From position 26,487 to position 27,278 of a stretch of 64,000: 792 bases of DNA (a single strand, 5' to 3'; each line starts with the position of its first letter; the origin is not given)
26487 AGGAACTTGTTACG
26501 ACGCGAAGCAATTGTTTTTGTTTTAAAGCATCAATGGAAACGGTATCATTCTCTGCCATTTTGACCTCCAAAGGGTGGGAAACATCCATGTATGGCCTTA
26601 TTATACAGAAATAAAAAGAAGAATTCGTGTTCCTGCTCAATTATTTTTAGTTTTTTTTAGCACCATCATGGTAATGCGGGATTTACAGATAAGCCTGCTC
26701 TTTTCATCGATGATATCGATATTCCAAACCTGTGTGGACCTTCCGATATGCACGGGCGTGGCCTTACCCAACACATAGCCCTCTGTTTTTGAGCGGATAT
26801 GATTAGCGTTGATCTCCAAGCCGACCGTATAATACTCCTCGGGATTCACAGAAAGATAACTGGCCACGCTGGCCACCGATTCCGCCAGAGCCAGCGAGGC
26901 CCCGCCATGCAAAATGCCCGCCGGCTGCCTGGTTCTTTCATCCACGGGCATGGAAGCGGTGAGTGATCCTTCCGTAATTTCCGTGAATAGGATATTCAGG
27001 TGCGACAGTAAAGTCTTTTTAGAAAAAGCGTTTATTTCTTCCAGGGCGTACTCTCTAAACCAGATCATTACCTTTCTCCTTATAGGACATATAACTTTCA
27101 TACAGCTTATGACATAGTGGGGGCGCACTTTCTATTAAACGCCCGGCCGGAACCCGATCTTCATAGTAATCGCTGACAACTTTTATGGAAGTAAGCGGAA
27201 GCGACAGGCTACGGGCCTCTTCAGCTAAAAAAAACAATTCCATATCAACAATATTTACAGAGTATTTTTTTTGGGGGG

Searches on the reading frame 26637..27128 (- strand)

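Call 36: search_protein_families(library=pfam, proteins=[window:26637-27128:-], max_evalue=0.0001)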
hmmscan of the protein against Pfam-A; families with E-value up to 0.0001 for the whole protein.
window:26637-27128:- (163 aa): 1 family
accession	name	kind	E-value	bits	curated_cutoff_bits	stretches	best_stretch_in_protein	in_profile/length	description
PF03061.28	4HBT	-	4.7e-15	56.1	20.6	1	71-148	2-79/79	Thioesterase superfamily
